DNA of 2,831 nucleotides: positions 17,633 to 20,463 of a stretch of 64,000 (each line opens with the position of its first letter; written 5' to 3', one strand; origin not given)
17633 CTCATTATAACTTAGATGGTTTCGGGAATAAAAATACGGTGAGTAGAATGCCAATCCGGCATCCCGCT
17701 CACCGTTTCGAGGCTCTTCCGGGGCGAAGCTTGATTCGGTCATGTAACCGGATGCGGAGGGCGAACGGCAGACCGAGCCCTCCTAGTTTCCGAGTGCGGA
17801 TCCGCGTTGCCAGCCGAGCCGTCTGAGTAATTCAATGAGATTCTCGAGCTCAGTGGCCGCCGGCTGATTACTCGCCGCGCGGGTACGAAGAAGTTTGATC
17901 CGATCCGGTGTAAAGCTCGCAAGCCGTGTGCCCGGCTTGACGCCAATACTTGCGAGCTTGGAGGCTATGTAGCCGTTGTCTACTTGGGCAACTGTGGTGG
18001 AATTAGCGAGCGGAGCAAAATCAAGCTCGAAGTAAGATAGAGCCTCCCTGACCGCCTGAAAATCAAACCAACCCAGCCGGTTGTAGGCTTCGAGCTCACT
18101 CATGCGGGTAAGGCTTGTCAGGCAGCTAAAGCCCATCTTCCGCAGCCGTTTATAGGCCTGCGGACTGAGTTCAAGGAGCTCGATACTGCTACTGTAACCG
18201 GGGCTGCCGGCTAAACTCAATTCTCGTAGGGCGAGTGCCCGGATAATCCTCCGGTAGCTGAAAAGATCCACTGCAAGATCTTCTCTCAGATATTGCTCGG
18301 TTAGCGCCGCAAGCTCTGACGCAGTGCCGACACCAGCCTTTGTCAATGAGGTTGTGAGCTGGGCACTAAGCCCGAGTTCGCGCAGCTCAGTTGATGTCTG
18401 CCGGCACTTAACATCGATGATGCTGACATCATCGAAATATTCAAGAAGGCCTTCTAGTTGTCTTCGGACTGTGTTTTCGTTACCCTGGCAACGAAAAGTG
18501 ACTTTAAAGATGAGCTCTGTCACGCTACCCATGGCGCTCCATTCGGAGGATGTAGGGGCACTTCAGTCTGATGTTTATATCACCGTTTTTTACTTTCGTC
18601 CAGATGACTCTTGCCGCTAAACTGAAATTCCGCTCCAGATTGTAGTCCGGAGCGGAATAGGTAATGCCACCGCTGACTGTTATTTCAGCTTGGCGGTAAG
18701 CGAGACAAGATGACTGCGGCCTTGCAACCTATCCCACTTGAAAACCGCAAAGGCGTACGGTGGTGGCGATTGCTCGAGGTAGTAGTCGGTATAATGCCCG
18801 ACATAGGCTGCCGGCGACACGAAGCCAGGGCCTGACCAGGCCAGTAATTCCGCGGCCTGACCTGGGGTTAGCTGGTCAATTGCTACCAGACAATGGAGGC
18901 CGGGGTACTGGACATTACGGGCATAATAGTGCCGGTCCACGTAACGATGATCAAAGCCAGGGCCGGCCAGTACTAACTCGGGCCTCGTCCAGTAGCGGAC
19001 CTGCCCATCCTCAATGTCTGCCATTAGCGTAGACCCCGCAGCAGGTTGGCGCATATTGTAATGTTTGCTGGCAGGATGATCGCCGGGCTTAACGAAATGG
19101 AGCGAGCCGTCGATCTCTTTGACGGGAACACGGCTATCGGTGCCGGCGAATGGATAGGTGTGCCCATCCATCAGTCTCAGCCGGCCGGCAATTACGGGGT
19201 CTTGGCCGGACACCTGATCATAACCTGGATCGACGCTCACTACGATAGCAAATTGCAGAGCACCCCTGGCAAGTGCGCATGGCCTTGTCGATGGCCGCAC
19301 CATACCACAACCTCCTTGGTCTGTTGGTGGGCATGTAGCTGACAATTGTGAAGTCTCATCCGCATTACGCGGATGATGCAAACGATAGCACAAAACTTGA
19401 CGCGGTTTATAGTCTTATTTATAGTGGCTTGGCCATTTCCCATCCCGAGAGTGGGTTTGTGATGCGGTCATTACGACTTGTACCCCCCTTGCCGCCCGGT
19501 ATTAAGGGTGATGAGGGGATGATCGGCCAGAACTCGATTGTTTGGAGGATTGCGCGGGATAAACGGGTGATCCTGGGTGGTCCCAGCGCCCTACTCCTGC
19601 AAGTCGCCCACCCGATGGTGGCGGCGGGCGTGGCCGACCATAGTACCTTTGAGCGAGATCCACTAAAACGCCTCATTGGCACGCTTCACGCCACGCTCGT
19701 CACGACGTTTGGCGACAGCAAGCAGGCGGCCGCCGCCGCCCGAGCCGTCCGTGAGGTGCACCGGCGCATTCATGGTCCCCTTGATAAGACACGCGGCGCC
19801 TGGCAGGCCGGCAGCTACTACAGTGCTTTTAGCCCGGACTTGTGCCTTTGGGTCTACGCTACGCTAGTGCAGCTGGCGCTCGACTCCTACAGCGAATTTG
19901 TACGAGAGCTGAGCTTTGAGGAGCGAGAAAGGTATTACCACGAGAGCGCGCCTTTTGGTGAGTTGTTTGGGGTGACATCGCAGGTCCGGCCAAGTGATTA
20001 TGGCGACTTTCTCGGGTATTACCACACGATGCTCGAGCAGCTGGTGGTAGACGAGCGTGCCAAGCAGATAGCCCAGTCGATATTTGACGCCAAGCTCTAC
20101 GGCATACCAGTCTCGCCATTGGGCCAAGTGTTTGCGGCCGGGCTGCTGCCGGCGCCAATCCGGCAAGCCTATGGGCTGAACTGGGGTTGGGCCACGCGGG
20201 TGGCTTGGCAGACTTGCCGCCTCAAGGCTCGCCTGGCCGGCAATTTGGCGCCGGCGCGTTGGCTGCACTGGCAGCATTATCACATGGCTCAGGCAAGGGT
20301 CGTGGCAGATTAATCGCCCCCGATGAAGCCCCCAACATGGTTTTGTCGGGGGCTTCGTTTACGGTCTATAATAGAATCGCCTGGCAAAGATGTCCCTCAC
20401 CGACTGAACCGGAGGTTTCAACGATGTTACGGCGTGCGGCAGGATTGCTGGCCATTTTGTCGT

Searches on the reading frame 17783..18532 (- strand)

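Call 44: search_protein_families(library=pfam, proteins=[window:17783-18532:-], max_evalue=0.0001)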
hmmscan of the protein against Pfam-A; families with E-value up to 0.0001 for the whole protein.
window:17783-18532:- (249 aa): 1 family
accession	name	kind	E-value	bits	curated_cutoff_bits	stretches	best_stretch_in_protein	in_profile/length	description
PF03118.21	RNA_pol_A_CTD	-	2.6e-08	33.9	23.8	0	45-83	10-48/67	Bacterial RNA polymerase, alpha chain C terminal domain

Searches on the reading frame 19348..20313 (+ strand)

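Call 44: search_protein_families(library=pfam, proteins=[window:19348-20313:+], max_evalue=0.0001)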
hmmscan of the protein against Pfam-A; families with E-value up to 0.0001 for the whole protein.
window:19348-20313:+ (321 aa): 1 family
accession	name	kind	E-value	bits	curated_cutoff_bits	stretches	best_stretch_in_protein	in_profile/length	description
PF09995.15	MPAB_Lcp_cat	-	2.5e-56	191.8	23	1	66-289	1-224/231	ER-bound oxygenase mpaB/B'/Rubber oxygenase, catalytic domain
